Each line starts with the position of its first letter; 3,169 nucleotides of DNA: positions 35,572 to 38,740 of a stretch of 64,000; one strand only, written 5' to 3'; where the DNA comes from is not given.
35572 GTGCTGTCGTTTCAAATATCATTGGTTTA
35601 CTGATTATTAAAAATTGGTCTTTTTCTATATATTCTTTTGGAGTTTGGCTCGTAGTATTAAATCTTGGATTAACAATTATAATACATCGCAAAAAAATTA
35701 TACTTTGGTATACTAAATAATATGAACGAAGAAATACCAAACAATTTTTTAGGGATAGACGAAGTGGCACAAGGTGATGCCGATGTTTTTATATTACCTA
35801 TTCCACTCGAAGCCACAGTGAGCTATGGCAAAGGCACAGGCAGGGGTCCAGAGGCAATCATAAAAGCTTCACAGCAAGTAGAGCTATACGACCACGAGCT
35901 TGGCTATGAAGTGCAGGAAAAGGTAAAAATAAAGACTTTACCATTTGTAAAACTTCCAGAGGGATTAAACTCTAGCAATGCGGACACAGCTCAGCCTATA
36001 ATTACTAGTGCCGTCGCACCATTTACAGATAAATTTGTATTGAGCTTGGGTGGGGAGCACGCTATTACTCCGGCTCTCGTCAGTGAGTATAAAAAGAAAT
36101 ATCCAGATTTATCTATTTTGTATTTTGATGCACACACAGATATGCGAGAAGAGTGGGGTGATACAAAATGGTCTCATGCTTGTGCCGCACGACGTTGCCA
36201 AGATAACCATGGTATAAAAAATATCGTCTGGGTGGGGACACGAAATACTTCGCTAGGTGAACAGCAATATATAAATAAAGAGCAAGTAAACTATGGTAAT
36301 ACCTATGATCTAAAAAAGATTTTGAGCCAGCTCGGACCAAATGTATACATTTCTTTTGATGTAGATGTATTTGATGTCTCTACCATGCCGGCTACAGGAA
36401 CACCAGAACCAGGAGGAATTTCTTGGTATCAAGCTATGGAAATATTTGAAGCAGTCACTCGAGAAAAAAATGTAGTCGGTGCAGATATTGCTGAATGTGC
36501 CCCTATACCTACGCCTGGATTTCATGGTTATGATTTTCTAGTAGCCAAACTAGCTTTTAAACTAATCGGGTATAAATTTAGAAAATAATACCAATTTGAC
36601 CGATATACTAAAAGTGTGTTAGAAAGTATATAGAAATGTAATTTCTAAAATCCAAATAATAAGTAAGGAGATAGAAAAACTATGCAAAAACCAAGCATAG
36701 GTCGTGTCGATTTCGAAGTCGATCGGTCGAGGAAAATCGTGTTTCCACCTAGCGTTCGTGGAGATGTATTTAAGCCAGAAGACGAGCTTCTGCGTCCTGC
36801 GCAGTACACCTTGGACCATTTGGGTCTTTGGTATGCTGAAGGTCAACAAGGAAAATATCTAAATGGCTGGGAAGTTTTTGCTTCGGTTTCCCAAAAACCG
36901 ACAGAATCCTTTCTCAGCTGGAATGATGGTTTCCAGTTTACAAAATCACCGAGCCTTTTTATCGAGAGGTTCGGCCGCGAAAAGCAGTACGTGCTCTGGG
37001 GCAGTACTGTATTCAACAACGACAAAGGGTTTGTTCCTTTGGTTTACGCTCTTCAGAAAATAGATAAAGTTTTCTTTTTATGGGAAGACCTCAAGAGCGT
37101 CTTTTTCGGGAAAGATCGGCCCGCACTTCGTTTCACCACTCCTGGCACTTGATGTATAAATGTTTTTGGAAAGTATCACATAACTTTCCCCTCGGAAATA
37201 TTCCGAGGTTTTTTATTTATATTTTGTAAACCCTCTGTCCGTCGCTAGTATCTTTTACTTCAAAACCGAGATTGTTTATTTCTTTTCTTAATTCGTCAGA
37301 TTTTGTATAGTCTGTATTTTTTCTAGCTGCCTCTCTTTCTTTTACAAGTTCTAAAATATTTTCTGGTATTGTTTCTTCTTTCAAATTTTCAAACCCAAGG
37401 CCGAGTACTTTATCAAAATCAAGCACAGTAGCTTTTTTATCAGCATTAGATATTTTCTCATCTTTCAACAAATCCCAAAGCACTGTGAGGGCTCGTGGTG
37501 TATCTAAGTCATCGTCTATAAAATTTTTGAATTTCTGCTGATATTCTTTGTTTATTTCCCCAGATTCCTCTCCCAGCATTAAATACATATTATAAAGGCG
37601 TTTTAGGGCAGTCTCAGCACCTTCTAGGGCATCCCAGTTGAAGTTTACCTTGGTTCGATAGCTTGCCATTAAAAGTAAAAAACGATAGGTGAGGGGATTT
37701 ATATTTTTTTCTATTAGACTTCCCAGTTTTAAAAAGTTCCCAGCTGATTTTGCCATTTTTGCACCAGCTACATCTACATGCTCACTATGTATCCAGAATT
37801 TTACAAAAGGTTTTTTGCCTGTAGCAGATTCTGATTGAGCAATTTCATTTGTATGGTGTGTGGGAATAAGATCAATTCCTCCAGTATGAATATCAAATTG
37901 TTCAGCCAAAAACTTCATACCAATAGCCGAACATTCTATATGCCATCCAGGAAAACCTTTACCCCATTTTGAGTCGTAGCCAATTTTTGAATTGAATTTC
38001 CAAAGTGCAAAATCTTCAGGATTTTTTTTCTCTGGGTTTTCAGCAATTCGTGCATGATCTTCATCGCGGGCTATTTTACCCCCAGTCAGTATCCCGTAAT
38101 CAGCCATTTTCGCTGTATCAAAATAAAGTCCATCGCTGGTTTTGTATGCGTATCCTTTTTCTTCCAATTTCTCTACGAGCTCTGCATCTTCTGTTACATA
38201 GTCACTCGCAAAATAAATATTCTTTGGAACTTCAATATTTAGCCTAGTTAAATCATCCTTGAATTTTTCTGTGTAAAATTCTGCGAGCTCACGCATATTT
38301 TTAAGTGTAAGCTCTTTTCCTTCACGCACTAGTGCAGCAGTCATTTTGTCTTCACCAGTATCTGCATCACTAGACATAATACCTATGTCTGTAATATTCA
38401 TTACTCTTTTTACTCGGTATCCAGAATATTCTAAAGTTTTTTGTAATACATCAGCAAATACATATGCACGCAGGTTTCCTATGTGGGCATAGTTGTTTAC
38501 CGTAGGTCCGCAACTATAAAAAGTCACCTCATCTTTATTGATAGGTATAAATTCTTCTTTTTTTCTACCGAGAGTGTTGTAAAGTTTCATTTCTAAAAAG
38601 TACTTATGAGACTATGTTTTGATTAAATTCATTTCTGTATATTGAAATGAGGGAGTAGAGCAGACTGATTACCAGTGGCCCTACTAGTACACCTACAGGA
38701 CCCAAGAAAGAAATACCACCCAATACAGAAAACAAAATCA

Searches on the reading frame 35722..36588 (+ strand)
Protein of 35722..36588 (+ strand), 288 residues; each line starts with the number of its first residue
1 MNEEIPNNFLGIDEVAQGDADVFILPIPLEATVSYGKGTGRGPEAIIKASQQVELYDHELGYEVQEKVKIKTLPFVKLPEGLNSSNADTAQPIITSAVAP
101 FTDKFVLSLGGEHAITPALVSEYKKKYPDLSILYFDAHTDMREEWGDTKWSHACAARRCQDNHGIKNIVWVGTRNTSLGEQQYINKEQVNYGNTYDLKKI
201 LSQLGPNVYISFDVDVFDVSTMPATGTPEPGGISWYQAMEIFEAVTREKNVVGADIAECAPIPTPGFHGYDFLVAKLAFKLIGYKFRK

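Call 85: search_protein_families(library=ncbifam, proteins=[window:35722-36588:+], max_evalue=0.00001)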
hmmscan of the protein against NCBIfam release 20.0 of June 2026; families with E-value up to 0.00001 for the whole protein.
window:35722-36588:+ (288 aa): 4 families
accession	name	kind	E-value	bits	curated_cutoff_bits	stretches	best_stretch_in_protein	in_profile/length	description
TIGR01230.1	agmatinase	equivalog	2.3e-55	188.2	174.3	1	16-283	9-274/275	agmatinase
NF002564.0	PRK02190.1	subfamily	1e-33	116.8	302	1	16-261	29-278/307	agmatinase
TIGR01229.1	rocF_arginase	equivalog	5.8e-27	94.8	227.6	2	166-262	167-274/300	arginase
TIGR01227.1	hutG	equivalog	1.1e-16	60.9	229.15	1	16-261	31-286/307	formimidoylglutamase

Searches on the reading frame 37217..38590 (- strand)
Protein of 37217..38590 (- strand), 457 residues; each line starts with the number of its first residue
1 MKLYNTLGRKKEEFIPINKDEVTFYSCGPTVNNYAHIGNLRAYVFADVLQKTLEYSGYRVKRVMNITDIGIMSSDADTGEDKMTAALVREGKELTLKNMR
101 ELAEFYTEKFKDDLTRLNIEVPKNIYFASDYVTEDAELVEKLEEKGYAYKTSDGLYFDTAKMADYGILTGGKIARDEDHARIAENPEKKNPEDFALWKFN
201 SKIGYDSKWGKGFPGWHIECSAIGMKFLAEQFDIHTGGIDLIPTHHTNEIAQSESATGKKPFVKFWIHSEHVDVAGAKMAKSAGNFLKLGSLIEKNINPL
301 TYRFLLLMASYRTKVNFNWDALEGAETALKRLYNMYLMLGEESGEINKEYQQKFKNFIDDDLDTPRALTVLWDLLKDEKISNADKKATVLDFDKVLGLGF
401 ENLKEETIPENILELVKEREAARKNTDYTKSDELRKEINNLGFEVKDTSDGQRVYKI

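Call 19: search_protein_families(library=pfam, proteins=[window:37217-38590:-], max_evalue=0.00001)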
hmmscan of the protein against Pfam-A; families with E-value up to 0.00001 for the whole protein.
window:37217-38590:- (457 aa): 4 families
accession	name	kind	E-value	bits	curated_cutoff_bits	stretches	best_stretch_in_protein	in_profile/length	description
PF01406.26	tRNA-synt_1e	-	8.5e-85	285.2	27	1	15-325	3-299/301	tRNA synthetases class I (C) catalytic domain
PF00133.28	tRNA-synt_1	-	9.8e-11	41.5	22.7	0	232-317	329-413/414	tRNA synthetases class I (I, L, M and V)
PF09334.17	tRNA-synt_1g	-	4.1e-09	36.1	20.1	0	30-161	9-126/391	tRNA synthetases class I (M)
PF23493.1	CysS_C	-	1.3e-07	32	23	1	408-453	4-49/51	Cysteinyl-tRNA ligase anticodon binding domain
